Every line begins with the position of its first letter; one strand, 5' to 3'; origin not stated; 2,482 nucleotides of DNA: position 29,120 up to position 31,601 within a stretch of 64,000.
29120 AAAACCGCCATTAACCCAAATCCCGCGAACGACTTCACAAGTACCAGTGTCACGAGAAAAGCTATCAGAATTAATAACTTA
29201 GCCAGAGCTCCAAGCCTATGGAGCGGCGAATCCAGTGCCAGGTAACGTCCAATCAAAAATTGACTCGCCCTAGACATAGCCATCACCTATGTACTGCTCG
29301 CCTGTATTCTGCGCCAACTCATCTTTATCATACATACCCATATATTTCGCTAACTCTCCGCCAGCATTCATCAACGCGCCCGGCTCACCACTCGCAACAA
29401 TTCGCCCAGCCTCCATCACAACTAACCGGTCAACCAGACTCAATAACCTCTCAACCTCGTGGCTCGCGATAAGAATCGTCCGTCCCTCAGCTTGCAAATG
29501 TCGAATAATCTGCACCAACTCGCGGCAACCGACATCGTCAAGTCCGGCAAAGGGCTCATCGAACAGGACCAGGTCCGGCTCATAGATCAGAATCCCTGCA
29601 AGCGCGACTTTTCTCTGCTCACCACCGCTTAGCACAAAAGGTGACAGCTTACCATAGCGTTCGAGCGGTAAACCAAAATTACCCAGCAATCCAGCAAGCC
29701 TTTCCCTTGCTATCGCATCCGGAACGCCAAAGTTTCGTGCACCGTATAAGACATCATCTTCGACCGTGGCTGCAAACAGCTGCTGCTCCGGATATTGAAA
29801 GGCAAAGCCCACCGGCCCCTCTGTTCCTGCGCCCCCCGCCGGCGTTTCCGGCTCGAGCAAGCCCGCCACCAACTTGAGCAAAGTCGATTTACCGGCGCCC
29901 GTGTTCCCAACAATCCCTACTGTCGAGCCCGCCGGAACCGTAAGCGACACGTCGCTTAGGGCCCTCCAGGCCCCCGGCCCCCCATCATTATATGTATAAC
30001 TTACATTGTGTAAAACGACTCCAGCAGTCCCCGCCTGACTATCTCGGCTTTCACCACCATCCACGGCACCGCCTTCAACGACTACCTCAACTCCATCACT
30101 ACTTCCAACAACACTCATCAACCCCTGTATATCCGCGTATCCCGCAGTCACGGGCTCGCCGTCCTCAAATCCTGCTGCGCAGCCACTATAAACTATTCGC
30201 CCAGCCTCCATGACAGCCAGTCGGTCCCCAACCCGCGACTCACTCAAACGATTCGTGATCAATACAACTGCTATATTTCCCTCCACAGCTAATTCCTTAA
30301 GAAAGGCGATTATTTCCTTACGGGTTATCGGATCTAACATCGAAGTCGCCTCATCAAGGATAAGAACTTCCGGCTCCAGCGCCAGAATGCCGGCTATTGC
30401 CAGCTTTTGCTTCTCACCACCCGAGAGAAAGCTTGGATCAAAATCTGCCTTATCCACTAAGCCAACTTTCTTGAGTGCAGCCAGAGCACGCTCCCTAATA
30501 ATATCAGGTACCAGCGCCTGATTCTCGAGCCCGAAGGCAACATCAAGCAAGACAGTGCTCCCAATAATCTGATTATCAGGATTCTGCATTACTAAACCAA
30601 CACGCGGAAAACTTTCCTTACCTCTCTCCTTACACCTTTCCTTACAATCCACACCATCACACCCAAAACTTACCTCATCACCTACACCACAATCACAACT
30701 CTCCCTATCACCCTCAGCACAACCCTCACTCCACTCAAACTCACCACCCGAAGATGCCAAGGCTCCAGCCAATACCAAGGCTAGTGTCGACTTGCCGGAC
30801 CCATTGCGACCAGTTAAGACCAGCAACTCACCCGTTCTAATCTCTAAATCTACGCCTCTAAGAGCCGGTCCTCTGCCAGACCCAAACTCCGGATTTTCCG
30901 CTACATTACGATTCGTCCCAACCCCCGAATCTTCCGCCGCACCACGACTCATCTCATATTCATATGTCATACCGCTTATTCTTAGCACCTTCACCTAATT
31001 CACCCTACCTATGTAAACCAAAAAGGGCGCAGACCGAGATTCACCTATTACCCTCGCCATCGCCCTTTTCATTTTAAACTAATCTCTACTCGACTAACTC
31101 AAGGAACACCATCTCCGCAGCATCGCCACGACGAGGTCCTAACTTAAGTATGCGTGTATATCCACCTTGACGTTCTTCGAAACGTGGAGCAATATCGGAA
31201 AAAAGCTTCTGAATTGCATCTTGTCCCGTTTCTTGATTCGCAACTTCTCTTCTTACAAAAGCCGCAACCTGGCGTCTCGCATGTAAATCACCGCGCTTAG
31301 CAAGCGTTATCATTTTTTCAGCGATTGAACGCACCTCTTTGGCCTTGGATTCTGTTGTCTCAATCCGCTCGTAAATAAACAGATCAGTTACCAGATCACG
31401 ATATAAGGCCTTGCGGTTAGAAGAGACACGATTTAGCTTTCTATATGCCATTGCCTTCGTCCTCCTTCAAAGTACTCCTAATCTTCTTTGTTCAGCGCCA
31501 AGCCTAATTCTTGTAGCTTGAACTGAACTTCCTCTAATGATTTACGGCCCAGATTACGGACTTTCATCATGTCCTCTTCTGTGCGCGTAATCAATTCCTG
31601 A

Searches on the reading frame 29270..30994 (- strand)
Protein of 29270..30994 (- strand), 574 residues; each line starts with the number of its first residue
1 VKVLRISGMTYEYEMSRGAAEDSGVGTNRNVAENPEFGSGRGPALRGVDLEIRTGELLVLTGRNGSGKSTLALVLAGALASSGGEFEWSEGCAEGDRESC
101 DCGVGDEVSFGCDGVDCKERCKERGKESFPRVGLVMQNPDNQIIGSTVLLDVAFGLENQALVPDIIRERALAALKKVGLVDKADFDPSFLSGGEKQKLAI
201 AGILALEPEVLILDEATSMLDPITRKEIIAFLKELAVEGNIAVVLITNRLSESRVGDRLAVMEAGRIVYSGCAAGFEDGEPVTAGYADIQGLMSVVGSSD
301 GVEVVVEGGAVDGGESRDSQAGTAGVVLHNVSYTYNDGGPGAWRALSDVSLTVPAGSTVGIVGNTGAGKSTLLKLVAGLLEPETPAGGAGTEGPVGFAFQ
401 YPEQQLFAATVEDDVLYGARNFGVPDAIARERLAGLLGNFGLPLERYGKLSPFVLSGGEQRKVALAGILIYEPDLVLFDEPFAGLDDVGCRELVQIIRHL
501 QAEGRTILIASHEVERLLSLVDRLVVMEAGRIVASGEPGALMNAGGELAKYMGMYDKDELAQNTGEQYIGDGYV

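Call 6: search_protein_families(library=pfam, proteins=[window:29270-30994:-])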
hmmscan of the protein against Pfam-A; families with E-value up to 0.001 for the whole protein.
window:29270-30994:- (574 aa): 13 families
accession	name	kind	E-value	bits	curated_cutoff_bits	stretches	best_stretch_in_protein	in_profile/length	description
PF00005.33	ABC_tran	-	1.1e-43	149.5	25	2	45-218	1-137/137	ABC transporter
PF13304.12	AAA_21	-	5e-16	60.1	27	1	438-513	221-299/304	AAA domain, putative AbiEii toxin, Type IV TA system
PF02463.25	SMC_N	-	5.5e-13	49.3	40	1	178-252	125-203/220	RecF/RecN/SMC N terminal domain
PF13555.12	AAA_29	-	6.5e-09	35.9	27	0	48-71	15-38/61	P-loop containing region of AAA domain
PF13401.12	AAA_22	-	1.3e-06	29.2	27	0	54-246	4-121/130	AAA domain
PF13476.12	AAA_23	-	1.4e-06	29.5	27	0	358-381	21-44/201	AAA domain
PF13481.12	AAA_25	-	8e-06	26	27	1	52-88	30-65/195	AAA domain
PF13558.12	SbcC_Walker_B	-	1.4e-05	25.7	27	0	473-498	64-89/90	SbcC/RAD50-like, Walker B motif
PF13191.12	AAA_16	-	2.3e-05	25.4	32.6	0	53-86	20-55/167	AAA ATPase domain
PF05729.18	NACHT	-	0.00014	22.1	26.7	0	57-82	2-27/167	NACHT domain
PF20720.3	nSTAND3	-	0.00016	21.9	27.2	0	56-84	18-46/155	Novel STAND NTPase 3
PF25199.1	nSTAND_NTPase5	-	0.00022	21.5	34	0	55-90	41-77/145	Novel STAND NTPase 5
PF03193.22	RsgA_GTPase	-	0.00032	21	30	0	356-379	106-129/174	RsgA GTPase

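Call 7: search_protein_families(library=ncbifam, proteins=[window:29270-30994:-])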
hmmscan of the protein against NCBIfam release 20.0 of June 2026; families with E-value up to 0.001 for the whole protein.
window:29270-30994:- (574 aa): 190 families (the best 25 are shown)
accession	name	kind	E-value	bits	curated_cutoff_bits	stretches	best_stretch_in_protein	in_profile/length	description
TIGR04521.1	ECF_ATPase_2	equivalog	7.2e-114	379.6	330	3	395-550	86-241/279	energy-coupling factor transporter ATPase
TIGR04520.1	ECF_ATPase_1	equivalog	2.4e-106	355.1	315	3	130-272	77-219/269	energy-coupling factor transporter ATPase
NF010156.0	PRK13635.1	equivalog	9.3e-94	313.7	392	3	131-272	82-223/279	energy-coupling factor ABC transporter ATP-binding protein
NF010158.0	PRK13637.1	equivalog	5.7e-87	291.5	390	3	395-543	85-234/287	energy-coupling factor transporter ATPase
NF010155.0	PRK13634.1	equivalog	1.7e-85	286.9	413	3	395-550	87-242/290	energy-coupling factor ABC transporter ATP-binding protein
NF010170.0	PRK13651.1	equivalog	5.5e-80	268.6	432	3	395-538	107-249/308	cobalt transporter ATP-binding subunit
NF010167.0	PRK13648.1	subfamily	1.2e-78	264.2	241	3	131-274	84-227/269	energy-coupling factor transporter ATPase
NF010171.0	PRK13652.1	equivalog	2.7e-77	259.6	476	2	330-541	8-225/277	cobalt transporter ATP-binding subunit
TIGR01166.1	cbiO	subfamily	3.7e-77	258.1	211.8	3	344-515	6-188/190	cobalt ABC transporter, ATP-binding protein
NF010153.0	PRK13631.1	equivalog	6.2e-72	242.3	463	2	395-539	118-261/320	cobalt transporter ATP-binding subunit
NF010166.0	PRK13646.1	equivalog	1.5e-71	241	458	3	395-551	87-243/286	energy-coupling factor transporter ATPase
NF010157.0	PRK13636.1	equivalog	2e-71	240.5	463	3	328-540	8-228/285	cobalt transporter ATP-binding subunit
TIGR00968.1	3a0106s01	subfamily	6e-59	199.4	342.75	3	341-543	11-220/237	sulfate ABC transporter ATP-binding protein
TIGR03864.1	PQQ_ABC_ATP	hypoth_equivalog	5.8e-58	196.1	302.25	2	330-544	6-222/236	ABC transporter, ATP-binding subunit, PQQ-dependent alcohol dehydrogenase system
TIGR03265.1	PhnT2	equivalog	6.5e-58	196.6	457.7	2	341-541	15-222/353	putative 2-aminoethylphosphonate ABC transporter ATP-binding protein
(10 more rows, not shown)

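Call 21: find_related_loci(query=window:29270-30994:-, collection=genome_contigs, flank=6000)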
Query window:29270-30994:- (574 aa) in genome_contigs; peptide patterns used: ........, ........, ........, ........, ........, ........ (x = any residue, [..] = any of these).
558 stretches matched a pattern; 351 encode a relative of the query (tblastn E <= 1e-3); the best 80 are kept; 80 distinct loci.
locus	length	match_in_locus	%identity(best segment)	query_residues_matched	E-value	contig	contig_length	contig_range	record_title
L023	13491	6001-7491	29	33-538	2e-58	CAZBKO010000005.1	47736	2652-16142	MAG TPA_asm: uncultured Lachnospiraceae bacterium isolate SRP192927_co8_367 genome assembly, contig: NODE_532_length_477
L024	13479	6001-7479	30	36-538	7e-56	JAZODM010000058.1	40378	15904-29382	MAG: Clostridia bacterium isolate T1900044751_TS20190417.MAGScoT_cleanbin_000135 SGB_2222_k141_2586999, whole genome sho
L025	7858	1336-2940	29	1-541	3e-55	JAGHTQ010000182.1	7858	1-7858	MAG: Candidatus Colimonas fimequi isolate E4_13 c_000000844109, whole genome shotgun sequence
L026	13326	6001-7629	28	3-546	3e-55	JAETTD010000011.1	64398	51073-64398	MAG: Bacillota bacterium isolate S35_Bin7 scaffold_512, whole genome shotgun sequence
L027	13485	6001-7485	30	27-554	3e-54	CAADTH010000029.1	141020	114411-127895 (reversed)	MAG TPA_asm: Clostridia bacterium, isolate HGM11521, WGS project CAADTH010000000 data, contig: ERS235531_40_k99_30409, w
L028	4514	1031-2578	30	43-551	3e-54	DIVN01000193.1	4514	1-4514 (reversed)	MAG TPA_asm: Anaerolineales bacterium UBA6131 UBA6131_contig_96288, whole genome shotgun sequence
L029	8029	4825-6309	30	44-541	4e-54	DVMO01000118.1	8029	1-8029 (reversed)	MAG TPA_asm: Candidatus Fimisoma avicola isolate 11300 CHK73__C556625_L8029_ERR2241763, whole genome shotgun sequence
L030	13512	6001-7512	30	44-546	1e-53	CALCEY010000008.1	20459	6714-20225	MAG TPA_asm: uncultured Clostridia bacterium isolate ERR318676_bin.62_CONCOCT_v1.1_MAG genome assembly, contig: ERZ17645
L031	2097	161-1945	32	37-549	8e-55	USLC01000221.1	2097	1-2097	uncultured Clostridiales bacterium isolate UMGS1820 genome assembly, contig: NODE_18247_length_2097_cov_2.480901, whole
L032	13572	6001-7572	30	44-541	4e-53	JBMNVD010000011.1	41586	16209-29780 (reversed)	MAG: Eubacterium sp. isolate SBF912SR2HQ0075 scaffold_3689_c1, whole genome shotgun sequence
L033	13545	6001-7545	29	37-538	2e-52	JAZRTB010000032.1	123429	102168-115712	MAG: Clostridia bacterium isolate T1900045344_YK20190034.MAGScoT_cleanbin_000078 SGB_6689_k141_2532337, whole genome sho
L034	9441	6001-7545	30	44-543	2e-52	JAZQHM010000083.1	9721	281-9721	MAG: Faecousia sp. isolate T1900044627_TS20190093.MAGScoT_cleanbin_000065 SGB_962_k141_252598, whole genome shotgun sequ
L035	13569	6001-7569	30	38-543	3e-52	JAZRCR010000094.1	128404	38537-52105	MAG: Acetatifactor sp. isolate T1900045512_YK20190206.MAGScoT_cleanbin_000026 SGB_7572_k141_2434149, whole genome shotgu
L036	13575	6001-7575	29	33-543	4e-52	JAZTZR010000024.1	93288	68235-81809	MAG: Vescimonas sp. isolate T1900045323_YK20190012.MAGScoT_cleanbin_000062 SGB_6397_k141_121951, whole genome shotgun se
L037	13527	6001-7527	29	41-546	6e-52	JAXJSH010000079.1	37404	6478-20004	MAG: Lachnospiraceae bacterium isolate DOME_MAG_3694 3694_C0234_k141_128723, whole genome shotgun sequence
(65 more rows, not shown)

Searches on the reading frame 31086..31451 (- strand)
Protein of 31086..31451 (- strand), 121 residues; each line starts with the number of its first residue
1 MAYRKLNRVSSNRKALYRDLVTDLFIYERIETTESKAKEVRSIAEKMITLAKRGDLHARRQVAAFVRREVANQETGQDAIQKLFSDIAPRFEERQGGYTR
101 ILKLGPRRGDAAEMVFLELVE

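Call 6: search_protein_families(library=pfam, proteins=[window:31086-31451:-])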
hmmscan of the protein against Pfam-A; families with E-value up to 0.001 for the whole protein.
window:31086-31451:- (121 aa): 1 family
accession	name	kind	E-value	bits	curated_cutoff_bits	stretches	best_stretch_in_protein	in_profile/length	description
PF01196.24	Ribosomal_L17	-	6.7e-40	136.3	27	1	16-120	1-97/97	Ribosomal protein L17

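Call 7: search_protein_families(library=ncbifam, proteins=[window:31086-31451:-])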
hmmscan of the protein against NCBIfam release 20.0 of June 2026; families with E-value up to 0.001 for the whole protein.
window:31086-31451:- (121 aa): 2 families
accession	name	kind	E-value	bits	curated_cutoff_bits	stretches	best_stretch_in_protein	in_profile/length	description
TIGR00059.1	L17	equivalog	9.8e-46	154.7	70.05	1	3-121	2-112/112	50S ribosomal protein L17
NF051448.1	50S_L17_sunset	exception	1.3e-36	126.4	280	1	11-121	15-117/229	50S ribosomal protein L17, sunset domain variant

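Call 58: find_encoding_contigs(protein=window:31086-31451:-, flank=6000, max_places=6)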
Protein window:31086-31451:- (121 aa): 23 contigs read that carry it; 6 places shown.
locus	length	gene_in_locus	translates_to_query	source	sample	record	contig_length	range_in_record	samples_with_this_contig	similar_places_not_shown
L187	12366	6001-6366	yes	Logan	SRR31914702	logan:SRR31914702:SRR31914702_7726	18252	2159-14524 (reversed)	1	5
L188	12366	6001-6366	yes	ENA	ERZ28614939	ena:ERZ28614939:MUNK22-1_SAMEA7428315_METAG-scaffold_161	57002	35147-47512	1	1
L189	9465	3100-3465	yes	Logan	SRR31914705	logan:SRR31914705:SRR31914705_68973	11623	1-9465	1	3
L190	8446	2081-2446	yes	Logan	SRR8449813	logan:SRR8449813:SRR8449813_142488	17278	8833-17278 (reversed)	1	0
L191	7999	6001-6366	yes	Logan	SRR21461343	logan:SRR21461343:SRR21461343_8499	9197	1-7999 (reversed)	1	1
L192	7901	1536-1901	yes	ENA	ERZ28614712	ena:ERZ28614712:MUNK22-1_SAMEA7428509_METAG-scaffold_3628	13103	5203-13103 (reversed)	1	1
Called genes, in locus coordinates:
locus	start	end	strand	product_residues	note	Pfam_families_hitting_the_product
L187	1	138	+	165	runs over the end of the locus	PF00333:Ribosomal_S5, PF03719:Ribosomal_S5_C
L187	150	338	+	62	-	PF00327:Ribosomal_L30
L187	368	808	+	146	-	PF00828:Ribosomal_L27A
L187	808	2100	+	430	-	PF00344:SecY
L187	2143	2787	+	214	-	PF00406:ADK, PF13207:AAA_17, PF13238:AAA_18 (faint), PF05191:ADK_lid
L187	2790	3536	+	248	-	PF00557:Peptidase_M24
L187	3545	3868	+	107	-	-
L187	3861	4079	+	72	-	PF01176:eIF-1a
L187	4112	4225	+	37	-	PF00444:Ribosomal_L36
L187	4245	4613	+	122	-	PF00416:Ribosomal_S13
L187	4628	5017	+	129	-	PF00411:Ribosomal_S11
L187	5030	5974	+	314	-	PF01193:RNA_pol_L, PF01000:RNA_pol_A_bac, PF03118:RNA_pol_A_CTD, PF26169:HHH_XRCC3_RpoA (weak)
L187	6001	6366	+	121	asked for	PF01196:Ribosomal_L17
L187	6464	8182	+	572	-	PF13481:AAA_25 (faint), PF00005:ABC_tran, PF02463:SMC_N (faint), PF13401:AAA_22 (faint), PF13476:AAA_23 (faint), PF13555:AAA_29 (faint), PF00005:ABC_tran, PF13304:AAA_21 (weak), +1 more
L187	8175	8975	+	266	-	PF02361:CbiQ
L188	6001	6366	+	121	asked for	PF01196:Ribosomal_L17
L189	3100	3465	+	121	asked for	PF01196:Ribosomal_L17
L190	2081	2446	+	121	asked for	PF01196:Ribosomal_L17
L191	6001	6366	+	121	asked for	PF01196:Ribosomal_L17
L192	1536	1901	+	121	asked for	PF01196:Ribosomal_L17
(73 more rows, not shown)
